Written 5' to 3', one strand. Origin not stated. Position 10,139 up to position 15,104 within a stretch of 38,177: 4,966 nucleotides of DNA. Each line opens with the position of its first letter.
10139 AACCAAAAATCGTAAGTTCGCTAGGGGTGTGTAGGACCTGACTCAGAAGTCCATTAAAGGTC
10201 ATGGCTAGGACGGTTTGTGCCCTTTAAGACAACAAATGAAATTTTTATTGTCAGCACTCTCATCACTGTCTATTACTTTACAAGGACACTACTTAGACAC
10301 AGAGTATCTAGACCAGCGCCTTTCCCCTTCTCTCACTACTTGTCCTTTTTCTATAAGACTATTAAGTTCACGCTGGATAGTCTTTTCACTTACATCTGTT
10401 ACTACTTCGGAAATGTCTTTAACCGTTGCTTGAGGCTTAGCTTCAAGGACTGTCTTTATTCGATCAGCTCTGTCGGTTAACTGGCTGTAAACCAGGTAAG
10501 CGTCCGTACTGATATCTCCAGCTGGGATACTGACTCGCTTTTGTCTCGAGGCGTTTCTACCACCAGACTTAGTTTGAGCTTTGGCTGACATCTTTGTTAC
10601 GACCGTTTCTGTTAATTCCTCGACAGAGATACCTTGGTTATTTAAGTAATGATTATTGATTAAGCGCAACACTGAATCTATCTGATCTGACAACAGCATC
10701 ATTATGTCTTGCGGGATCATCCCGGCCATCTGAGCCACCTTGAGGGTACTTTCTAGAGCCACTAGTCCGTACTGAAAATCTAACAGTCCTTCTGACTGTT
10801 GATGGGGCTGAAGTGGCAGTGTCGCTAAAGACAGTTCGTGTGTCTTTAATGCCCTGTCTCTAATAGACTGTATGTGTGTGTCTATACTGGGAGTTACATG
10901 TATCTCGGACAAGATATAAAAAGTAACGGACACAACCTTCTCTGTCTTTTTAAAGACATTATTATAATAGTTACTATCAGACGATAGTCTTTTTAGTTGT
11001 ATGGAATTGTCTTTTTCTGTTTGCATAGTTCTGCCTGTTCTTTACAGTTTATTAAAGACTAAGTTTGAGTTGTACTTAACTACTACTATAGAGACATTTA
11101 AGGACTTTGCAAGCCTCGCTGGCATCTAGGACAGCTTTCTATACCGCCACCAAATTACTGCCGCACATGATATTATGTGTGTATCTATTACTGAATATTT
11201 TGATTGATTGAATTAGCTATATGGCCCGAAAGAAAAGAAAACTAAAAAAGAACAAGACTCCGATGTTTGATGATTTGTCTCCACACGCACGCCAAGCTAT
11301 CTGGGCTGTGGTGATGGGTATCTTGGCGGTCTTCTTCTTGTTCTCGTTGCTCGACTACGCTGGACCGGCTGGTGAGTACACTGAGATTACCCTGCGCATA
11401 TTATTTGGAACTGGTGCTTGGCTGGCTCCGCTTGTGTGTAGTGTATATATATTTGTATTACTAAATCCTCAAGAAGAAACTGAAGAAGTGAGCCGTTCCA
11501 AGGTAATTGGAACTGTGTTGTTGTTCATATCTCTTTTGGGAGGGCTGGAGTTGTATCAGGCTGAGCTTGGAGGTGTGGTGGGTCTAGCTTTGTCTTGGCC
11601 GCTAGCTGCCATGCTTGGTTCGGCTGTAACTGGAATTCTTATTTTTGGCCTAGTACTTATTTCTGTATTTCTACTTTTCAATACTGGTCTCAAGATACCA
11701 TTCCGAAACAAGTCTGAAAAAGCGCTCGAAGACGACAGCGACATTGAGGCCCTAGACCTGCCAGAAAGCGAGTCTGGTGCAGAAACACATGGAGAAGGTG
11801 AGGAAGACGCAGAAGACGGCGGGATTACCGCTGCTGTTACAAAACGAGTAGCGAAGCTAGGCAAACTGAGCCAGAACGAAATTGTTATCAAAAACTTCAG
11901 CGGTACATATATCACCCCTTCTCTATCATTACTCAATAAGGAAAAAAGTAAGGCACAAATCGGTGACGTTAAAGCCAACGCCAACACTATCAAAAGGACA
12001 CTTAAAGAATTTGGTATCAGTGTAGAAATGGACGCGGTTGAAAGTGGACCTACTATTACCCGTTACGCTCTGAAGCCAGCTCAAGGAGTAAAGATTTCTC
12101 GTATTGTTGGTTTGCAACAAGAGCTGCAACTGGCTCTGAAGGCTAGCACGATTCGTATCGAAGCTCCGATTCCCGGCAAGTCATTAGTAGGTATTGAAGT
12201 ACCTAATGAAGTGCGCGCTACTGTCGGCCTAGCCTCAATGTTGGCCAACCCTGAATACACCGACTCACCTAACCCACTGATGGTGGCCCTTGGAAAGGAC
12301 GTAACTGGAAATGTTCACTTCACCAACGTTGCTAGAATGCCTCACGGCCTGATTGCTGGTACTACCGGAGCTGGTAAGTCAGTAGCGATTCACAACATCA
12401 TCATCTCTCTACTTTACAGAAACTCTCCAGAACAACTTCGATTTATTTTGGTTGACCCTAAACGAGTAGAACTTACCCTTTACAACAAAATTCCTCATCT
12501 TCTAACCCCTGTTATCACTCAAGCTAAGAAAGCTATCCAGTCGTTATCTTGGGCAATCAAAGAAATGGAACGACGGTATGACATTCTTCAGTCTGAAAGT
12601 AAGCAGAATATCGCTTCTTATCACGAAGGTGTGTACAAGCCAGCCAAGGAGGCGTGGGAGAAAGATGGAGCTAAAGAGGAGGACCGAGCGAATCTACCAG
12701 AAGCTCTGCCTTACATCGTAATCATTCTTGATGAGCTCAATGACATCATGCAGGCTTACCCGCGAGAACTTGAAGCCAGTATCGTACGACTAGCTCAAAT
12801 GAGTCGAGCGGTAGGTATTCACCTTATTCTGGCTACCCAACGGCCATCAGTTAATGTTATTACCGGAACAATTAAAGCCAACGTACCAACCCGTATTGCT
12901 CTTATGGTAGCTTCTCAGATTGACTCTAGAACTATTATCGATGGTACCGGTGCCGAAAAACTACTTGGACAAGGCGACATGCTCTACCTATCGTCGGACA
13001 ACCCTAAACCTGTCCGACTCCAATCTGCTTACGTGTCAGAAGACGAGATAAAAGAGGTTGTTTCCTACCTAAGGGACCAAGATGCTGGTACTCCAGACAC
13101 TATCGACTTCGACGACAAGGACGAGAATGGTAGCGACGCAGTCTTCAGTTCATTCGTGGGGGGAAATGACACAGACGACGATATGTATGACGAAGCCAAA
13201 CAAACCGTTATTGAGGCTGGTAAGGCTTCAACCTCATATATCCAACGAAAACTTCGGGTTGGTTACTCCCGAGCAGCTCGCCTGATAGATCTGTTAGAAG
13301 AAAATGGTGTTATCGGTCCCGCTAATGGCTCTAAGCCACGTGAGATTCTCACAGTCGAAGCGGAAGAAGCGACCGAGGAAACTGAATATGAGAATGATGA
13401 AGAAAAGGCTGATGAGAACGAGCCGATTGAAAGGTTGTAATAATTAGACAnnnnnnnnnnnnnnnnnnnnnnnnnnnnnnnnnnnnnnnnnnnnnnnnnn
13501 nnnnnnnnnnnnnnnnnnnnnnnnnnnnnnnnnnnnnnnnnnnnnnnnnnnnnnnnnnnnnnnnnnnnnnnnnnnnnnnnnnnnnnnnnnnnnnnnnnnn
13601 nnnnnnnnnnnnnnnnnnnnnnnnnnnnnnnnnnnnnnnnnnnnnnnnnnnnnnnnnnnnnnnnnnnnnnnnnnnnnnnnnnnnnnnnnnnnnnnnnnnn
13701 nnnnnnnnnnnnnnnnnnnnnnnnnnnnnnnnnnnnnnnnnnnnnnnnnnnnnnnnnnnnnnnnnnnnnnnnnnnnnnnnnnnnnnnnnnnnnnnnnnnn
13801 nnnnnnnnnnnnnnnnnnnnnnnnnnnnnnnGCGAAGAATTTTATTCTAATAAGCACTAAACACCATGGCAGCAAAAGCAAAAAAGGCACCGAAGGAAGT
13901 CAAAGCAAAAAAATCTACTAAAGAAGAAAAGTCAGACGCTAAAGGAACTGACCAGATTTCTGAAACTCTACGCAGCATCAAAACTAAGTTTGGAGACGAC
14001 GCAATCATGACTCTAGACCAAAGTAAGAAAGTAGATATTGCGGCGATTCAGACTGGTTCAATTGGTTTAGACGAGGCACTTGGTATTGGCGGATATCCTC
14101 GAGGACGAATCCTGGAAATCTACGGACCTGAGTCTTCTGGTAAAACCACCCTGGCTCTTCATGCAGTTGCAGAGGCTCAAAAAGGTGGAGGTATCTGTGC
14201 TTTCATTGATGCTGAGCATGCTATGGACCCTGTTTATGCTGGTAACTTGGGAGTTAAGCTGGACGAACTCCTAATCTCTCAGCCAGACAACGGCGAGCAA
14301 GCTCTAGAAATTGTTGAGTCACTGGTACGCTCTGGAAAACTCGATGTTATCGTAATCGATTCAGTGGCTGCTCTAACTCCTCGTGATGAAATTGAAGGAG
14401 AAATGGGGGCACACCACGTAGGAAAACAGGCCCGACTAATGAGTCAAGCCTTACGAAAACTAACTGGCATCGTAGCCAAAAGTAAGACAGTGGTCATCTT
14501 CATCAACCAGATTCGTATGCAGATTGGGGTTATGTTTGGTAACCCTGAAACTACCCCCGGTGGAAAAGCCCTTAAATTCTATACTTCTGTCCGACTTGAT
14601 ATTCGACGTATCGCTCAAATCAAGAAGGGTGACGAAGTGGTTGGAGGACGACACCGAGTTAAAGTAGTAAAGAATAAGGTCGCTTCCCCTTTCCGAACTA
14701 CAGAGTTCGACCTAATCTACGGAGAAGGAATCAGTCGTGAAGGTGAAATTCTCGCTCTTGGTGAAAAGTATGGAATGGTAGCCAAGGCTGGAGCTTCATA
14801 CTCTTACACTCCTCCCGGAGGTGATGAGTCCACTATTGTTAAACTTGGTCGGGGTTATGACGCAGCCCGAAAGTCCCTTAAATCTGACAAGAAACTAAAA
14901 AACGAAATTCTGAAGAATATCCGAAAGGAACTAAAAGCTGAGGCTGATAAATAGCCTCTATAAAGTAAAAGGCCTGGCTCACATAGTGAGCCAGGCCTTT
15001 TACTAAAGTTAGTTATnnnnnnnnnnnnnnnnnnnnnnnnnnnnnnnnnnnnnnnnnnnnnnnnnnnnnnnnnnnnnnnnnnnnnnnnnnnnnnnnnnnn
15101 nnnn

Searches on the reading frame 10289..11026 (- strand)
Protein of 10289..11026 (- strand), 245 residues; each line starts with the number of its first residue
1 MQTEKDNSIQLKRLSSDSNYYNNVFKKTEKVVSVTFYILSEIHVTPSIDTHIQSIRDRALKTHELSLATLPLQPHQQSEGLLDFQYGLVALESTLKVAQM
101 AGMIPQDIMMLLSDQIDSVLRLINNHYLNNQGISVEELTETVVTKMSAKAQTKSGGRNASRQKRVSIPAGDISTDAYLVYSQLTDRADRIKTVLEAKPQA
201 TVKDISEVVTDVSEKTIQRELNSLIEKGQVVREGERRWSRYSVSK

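Call 67: search_protein_families(library=pfam, proteins=[window:10289-11026:-], max_evalue=0.001)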
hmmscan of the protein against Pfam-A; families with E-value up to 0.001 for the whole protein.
window:10289-11026:- (245 aa): 2 families
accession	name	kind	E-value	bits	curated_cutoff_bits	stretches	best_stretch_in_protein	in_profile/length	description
PF01978.25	TrmB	-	0.00068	19.9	25.6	0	196-236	19-58/68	Sugar-specific transcriptional regulator TrmB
PF08220.18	HTH_DeoR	-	0.00086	19.5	21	0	186-232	1-46/57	DeoR-like helix-turn-helix domain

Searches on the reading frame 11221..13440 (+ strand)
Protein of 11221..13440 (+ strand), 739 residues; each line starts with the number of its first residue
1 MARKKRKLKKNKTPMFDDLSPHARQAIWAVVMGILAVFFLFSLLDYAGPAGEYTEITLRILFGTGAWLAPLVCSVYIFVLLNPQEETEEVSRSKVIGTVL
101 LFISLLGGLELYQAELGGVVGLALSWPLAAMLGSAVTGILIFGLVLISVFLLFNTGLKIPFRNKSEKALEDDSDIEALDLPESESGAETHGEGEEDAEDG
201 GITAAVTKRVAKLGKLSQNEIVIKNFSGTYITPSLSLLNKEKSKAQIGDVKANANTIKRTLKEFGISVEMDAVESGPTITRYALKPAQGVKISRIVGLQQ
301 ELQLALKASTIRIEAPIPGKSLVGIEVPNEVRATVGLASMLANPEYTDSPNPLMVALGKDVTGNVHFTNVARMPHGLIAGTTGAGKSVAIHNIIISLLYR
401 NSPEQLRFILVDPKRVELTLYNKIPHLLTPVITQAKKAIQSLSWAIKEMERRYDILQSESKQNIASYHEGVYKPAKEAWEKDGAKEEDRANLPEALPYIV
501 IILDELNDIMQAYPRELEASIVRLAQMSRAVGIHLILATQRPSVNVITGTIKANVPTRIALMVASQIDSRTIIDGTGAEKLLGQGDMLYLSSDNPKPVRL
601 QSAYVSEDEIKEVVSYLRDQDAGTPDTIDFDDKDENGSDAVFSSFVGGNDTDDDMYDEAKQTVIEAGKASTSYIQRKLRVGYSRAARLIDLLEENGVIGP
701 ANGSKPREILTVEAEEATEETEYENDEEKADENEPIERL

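Call 67: search_protein_families(library=pfam, proteins=[window:11221-13440:+], max_evalue=0.001)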
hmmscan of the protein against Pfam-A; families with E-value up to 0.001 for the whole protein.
window:11221-13440:+ (739 aa): 4 families
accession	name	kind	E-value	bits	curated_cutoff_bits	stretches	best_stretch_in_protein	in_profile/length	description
PF01580.24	FtsK_SpoIIIE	-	8.7e-58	195.8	24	1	339-544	4-221/221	FtsK/SpoIIIE family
PF17854.6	FtsK_alpha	-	2.7e-29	101.8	22.9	1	233-329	2-101/101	FtsK alpha domain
PF09397.16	FtsK_gamma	-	3.2e-28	97.7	30.6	1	651-711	2-62/63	Ftsk gamma domain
PF13491.11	FtsK_4TM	-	1.4e-05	25.3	23.1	1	57-154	57-160/171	4TM region of DNA translocase FtsK/SpoIIIE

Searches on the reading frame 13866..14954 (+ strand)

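Call 68: search_protein_families(library=pfam, proteins=[window:13866-14954:+], max_evalue=0.001)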
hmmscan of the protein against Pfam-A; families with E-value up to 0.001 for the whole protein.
window:13866-14954:+ (362 aa): 9 families
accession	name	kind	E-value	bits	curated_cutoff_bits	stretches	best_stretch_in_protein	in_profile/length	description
PF00154.27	RecA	-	1.3e-133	444.7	27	1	31-290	3-262/262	recA bacterial DNA recombination protein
PF08423.17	Rad51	-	1.4e-10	41.3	22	1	56-248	3-211/244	Rad51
PF21096.2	RecA_C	-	6.7e-09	36.2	27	1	293-357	1-57/57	RecA C-terminal domain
PF06745.19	ATPase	-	2.1e-07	31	26.6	1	61-124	1-64/231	KaiC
PF01637.24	ATPase_2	-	0.00014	22.2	33.2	1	81-128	21-68/225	ATPase domain predominantly from Archaea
PF13481.12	AAA_25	-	0.00016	21.8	27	0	75-107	28-60/195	AAA domain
PF13479.12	AAA_24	-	0.0002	21.7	27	1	85-171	7-77/195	AAA domain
PF13191.12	AAA_16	-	0.00039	21.4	32.6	1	78-215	22-140/167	AAA ATPase domain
PF13401.12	AAA_22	-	0.00076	20.2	27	0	81-173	6-97/130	AAA domain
